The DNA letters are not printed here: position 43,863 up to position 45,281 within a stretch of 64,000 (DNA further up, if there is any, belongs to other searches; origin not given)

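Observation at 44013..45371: Stand-alone UvrC N-terminal half (GIY-YIG + Cys4 + UVR) with an unrelated C-terminus, next to a Fis-type HTH mini-protein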

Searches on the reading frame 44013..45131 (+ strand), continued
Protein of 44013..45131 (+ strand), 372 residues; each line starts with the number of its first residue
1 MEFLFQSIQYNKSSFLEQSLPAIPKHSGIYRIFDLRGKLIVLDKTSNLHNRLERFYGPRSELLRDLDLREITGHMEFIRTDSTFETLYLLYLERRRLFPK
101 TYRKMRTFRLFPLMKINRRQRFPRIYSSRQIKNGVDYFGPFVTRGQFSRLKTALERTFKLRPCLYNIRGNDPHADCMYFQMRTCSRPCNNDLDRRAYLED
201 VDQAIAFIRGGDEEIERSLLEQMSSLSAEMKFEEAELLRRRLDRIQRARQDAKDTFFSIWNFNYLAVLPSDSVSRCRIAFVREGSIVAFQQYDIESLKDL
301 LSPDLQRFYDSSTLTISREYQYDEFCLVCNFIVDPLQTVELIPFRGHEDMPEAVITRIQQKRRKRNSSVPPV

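Call 29: list_cluster_members(proteins=[P0001, P0016, P0024, P0049, P0073, P0078, P0085, P0090, P0112, P0272])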
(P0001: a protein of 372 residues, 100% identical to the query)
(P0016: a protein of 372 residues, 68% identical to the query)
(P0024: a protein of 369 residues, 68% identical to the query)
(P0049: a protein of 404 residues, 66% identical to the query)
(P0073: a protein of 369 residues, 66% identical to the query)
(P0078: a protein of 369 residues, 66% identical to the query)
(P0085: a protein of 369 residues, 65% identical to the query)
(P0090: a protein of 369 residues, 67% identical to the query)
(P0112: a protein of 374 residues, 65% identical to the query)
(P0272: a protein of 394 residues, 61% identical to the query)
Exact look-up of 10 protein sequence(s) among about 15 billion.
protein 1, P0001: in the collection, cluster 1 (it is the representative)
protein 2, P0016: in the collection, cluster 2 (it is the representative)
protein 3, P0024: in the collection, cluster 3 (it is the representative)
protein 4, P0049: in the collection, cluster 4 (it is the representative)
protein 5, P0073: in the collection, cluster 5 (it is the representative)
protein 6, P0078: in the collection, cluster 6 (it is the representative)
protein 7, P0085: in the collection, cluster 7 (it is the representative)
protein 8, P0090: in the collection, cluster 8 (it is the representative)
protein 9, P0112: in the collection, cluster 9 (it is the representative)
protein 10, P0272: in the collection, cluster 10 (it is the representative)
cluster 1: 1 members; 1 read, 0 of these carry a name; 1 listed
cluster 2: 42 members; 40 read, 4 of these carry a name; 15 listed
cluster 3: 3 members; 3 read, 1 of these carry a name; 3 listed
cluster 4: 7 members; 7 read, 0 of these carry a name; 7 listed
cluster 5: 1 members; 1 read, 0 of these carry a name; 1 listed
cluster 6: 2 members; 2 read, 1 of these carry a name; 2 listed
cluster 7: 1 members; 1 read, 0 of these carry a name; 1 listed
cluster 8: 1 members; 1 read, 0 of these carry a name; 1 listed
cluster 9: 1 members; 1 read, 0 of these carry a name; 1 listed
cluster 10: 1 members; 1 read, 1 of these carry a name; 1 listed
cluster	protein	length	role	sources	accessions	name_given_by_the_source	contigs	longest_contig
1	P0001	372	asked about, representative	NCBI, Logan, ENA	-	-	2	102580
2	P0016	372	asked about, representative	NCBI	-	-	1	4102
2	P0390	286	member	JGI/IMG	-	S-formylglutathione hydrolase FrmB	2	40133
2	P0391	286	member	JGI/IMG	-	S-formylglutathione hydrolase FrmB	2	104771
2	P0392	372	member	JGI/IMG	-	excinuclease UvrABC nuclease subunit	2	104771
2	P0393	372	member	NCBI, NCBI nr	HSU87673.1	MAG TPA: hypothetical protein VLL56_02495 [Terriglobia bacterium] | hypothetical protein [Terriglobia bacterium]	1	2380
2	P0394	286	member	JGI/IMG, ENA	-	-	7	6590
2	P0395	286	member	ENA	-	-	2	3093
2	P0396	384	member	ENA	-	-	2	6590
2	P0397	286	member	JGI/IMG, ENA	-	-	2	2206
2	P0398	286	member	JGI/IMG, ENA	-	-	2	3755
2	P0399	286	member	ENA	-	-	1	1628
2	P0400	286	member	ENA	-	-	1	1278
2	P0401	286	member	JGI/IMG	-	-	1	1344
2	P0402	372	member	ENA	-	-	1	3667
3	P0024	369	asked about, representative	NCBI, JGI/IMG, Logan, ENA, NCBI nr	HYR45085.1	MAG TPA: hypothetical protein VER98_18785 [Terriglobia bacterium] | hypothetical protein [Terriglobia bacterium]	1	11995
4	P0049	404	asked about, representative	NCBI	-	-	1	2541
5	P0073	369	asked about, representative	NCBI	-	-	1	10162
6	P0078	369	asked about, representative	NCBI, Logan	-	-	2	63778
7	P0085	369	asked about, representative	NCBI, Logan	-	-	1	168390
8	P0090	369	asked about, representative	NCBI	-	-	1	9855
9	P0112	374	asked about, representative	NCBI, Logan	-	-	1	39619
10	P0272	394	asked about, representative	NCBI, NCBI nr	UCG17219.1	MAG: UvrB/UvrC motif-containing protein [Phycisphaerales bacterium]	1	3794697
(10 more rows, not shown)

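Call 30: find_related_loci(query=A1, collection=genome_contigs, flank=10000)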
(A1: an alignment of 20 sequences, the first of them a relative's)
Query A1 (372 aa) in genome_contigs; peptide patterns used: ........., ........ (x = any residue, [..] = any of these).
24 stretches matched a pattern; 21 encode a relative of the query (tblastn E <= 1e-3); 21 distinct loci.
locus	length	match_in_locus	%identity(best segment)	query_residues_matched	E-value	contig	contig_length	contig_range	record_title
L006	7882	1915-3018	67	1-368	1e-175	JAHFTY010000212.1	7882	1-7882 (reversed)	MAG: Acidobacteria bacterium isolate nzgw67 NODE_24328_length_7883_cov_3.667611, whole genome shotgun sequence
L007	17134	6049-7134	67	1-368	3e-172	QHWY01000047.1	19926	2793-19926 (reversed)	MAG: Acidobacteria bacterium isolate gp5 AA68 14_1009_16_30cm_scaffold_4163_curated, whole genome shotgun sequence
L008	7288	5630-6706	65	1-365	3e-171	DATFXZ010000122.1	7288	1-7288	MAG TPA_asm: Terriglobia bacterium isolate SMAG_U9530 k141_2561529, whole genome shotgun sequence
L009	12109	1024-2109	65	1-368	1e-169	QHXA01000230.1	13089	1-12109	MAG: Acidobacteria bacterium isolate gp5 AA66 14_1009_16_30cm_scaffold_42323_curated, whole genome shotgun sequence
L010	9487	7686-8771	66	1-368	4e-169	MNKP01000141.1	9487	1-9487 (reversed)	MAG: Acidobacteria bacterium 13_1_20CM_2_55_15 13_1_20cm_2_scaffold_4238, whole genome shotgun sequence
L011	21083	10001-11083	65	1-367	3e-169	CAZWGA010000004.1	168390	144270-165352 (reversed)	MAG TPA_asm: uncultured Solibacteraceae bacterium isolate SRP273308_co1_25 genome assembly, contig: NODE_87_length_16839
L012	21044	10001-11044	67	1-354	1e-167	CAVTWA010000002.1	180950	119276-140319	MAG: uncultured Acidobacteriota bacterium isolate MFD04967.bin.2.116 genome assembly, contig: contig_11506, whole genome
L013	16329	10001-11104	65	1-368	1e-167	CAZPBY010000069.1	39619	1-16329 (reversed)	MAG TPA_asm: uncultured Solibacteraceae bacterium isolate binchicken_co185_13 genome assembly, contig: NODE_1263_length_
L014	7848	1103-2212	60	1-371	1e-148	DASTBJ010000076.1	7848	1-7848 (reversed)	MAG TPA_asm: Terriglobia bacterium isolate SMAG_U761 k141_1077624, whole genome shotgun sequence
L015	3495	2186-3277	56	1-364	3e-147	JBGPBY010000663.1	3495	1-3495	MAG: Terriglobia bacterium isolate OBJ_0618_050_62 k141_5917935_length_3495_cov_14.0000, whole genome shotgun sequence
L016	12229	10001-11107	67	1-370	5e-172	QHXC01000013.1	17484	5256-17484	MAG: Acidobacteria bacterium isolate gp5 AA64 14_0929_02_30cm_scaffold_8569_curated, whole genome shotgun sequence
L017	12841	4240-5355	88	1-372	0e+0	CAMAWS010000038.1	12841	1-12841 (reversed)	MAG: Candidatus Sulfopaludibacter sp. SbA3 isolate MaH-09apr19-160 genome assembly, contig: MaH-09apr19-C12253, whole ge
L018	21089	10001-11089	49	1-364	7e-119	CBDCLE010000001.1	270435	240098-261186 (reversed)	MAG: Terriglobia bacterium isolate 4c85af2f-3a71-4539-98d5-20a60bcb3ada genome assembly, contig: contig_1, whole genome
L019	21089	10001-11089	47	1-364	3e-118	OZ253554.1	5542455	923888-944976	MAG: Terriglobia bacterium isolate 396977cd-f3bc-4a7a-a902-c7514da379ca genome assembly, chromosome: 1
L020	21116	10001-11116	52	1-372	3e-117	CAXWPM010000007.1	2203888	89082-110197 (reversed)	MAG: Terriglobia bacterium isolate efbce1b4-a74b-437b-95db-3f9b3cfe51ac genome assembly, contig: contig_7, whole genome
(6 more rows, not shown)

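Call 40: find_encoding_contigs(protein=P0272, flank=8000, max_places=1)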
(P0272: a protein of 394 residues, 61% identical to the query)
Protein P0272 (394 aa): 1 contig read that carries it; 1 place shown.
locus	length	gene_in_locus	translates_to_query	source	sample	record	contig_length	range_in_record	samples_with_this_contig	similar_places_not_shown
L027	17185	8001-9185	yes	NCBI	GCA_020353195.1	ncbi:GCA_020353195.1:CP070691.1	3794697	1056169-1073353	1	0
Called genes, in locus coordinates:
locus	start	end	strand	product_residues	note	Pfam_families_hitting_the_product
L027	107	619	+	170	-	PF02542:YgbB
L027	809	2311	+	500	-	PF01406:tRNA-synt_1e, PF09190:DALR_2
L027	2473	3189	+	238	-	PF01467:CTP_transf_like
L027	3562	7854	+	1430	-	PF01869:BcrAD_BadFG, PF09989:DUF2229, PF06050:HGD-D (faint)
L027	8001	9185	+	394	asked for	PF27096:UvrC_M, PF02151:UVR (faint)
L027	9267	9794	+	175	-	-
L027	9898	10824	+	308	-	PF02899:Phage_int_SAM_1, PF13495:Phage_int_SAM_4 (weak), PF00589:Phage_integrase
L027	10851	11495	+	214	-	-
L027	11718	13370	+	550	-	PF09992:NAGPA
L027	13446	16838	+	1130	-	-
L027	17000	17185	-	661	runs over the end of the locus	PF08439:Peptidase_M3_N, PF01432:Peptidase_M3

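Call 41: find_encoding_contigs(protein=P0373, flank=8000, max_places=1)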
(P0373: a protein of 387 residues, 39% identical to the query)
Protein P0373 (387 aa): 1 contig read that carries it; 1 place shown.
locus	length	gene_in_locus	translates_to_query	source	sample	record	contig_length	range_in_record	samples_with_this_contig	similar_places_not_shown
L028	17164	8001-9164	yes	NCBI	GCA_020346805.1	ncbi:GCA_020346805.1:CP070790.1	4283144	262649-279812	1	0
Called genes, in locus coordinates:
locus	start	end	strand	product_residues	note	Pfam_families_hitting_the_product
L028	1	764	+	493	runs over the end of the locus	PF00111:Fer2, PF17651:Raco_middle, PF14574:RACo_C_ter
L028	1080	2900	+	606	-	PF01336:tRNA_anti-codon, PF00152:tRNA-synt_2, PF02938:GAD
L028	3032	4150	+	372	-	PF00989:PAS, PF13188:PAS_8 (faint), PF08448:PAS_4, PF13426:PAS_9, PF07228:SpoIIE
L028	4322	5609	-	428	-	PF04966:OprB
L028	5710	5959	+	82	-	PF02652:Lactate_perm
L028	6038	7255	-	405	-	PF00142:Fer4_NifH (faint), PF01656:CbiA, PF02374:ArsA_ATPase (weak), PF06564:CBP_BcsQ, PF10609:ParA, PF13614:AAA_31, PF02922:CBM_48, PF16561:AMPK1_CBM, +1 more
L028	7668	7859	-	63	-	-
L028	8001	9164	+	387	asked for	PF27096:UvrC_M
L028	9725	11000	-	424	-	PF00501:AMP-binding, PF14535:AMP-binding_C_2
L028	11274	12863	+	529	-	PF10142:PhoPQ_related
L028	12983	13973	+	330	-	PF03747:ADP_ribosyl_GH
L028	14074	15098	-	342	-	PF02687:FtsX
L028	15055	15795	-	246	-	PF00005:ABC_tran, PF02463:SMC_N (faint)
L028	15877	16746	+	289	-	PF00149:Metallophos, PF12850:Metallophos_2 (faint)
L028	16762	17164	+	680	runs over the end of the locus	PF13385:Laminin_G_3, PF22848:ASD1_dom, PF06964:Alpha-L-AF_C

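Call 42: predict_structure(alignment_id=A3)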
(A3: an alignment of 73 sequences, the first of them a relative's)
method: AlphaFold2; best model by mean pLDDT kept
length: 372 residues; sequences in the alignment: 73
mean_pLDDT: 88.6   pTM: 0.86
mean pLDDT of the five models: 88.6, 88.6, 87.4, 86.3, 86.1
residues with pLDDT >= 90: 275; 70-90: 55; 50-70: 32; < 50: 10
segments of 3 or more residues with pLDDT < 50: 168-170, 367-372
pLDDT, mean of each block of 10 residues (from residue 1): 86 93 95 96 96 91 86 96 96 95 93 94 90 95 94 90 56 57 57 80 94 93 96 94 92 88 95 93 96 94 95 87 97 89 92 91 60 49
secondary structure, 60 per line:
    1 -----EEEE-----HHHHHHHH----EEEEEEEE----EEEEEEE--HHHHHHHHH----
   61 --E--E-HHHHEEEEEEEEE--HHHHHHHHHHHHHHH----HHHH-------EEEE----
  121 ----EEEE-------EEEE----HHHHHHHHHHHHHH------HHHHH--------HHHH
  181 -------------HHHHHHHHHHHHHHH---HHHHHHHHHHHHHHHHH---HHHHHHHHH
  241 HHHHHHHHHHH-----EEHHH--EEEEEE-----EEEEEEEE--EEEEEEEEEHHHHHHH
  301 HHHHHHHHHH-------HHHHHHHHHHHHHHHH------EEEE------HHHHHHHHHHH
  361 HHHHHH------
elements in order: E6-9 H15-22 E27-34 E39-45 H48-56 H68-71 E72-80 H83-97 H102-105 E113-116 E125-128 E136-139 H144-157 H164-168 H177-180 H194-208 H212-228 H232-251 E264-269 E275-282 E285-293 H294-310 H318-333 E340-343 H350-366

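Call 45: fold_search(model_id=the predicted structure, library=pdb)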
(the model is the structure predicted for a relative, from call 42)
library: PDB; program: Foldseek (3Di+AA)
matches with E <= 10: 355; with E <= 0.001: 0
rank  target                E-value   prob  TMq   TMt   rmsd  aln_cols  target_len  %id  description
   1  1yd6_C                3.5e-03  1.00  0.21  0.70   3.9        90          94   24  Crystal structure of the GIY-YIG N-terminal endonuclease domain of UvrC from Bacillus caldotenax (released 2005-03-01)
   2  1yd6_A                6.0e-03  1.00  0.21  0.72   4.0        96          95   24  Crystal structure of the GIY-YIG N-terminal endonuclease domain of UvrC from Bacillus caldotenax (released 2005-03-01)
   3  1yd6_B                1.2e-02  1.00  0.20  0.74   3.8        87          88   24  Crystal structure of the GIY-YIG N-terminal endonuclease domain of UvrC from Bacillus caldotenax (released 2005-03-01)
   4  1yd6_D                1.2e-02  1.00  0.20  0.69   3.9        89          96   24  Crystal structure of the GIY-YIG N-terminal endonuclease domain of UvrC from Bacillus caldotenax (released 2005-03-01)
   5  2lwf_MODEL_1_A        8.3e-02  1.00  0.18  0.49   3.8        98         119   12  Structure of N-terminal domain of a plant Grx (released 2013-05-22)
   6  7rto_B                1.6e-01  0.14  0.12  0.13  19.1       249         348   13  Cryo-EM structure of bluetongue virus capsid protein VP5 at low endosomal pH intermediate state 2 (released 2021-11-03)
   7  1yd2                  1.6e-01  0.99  0.18  0.64   4.5        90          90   21  Crystal structure of the GIY-YIG N-terminal endonuclease domain of UvrC from Thermotoga maritima: Point mutant Y19F boun (released 2005-03-01)
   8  1yd5                  1.6e-01  0.99  0.18  0.63   4.5        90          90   22  Crystal structure of the GIY-YIG N-terminal endonuclease domain of UvrC from Thermotoga maritima: Point mutant N88A boun (released 2005-03-01)
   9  1yd3                  1.8e-01  0.98  0.18  0.64   4.5        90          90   23  Crystal structure of the GIY-YIG N-terminal endonuclease domain of UvrC from Thermotoga maritima: Point mutant Y43F boun (released 2005-03-01)
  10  1jcf                  2.4e-01  0.21  0.10  0.11  20.7       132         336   11  MREB FROM THERMOTOGA MARITIMA, TRIGONAL (released 2001-09-19)
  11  7rtn_A                2.6e-01  0.10  0.11  0.14  22.0       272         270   11  Cryo-EM structure of bluetongue virus capsid protein VP5 at low endosomal pH (released 2021-11-03)
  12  1ycz                  2.8e-01  0.97  0.18  0.64   4.5        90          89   22  Crystal structure of the GIY-YIG N-terminal endonuclease domain of UvrC from Thermotoga maritima (released 2005-03-01)
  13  1jce                  2.9e-01  0.20  0.10  0.11  20.7       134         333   13  MREB FROM THERMOTOGA MARITIMA (released 2001-09-19)
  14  8aam                  3.1e-01  0.13  0.10  0.11  20.2       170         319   14  Crystal structure of MreB from Geobacillus stearothermophilus ATCC7953 (released 2023-07-12)
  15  1yd4                  3.4e-01  0.96  0.18  0.64   4.5        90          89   22  Crystal structure of the GIY-YIG N-terminal endonuclease domain of UvrC from Thermotoga maritima: Point mutant Y29F boun (released 2005-03-01)
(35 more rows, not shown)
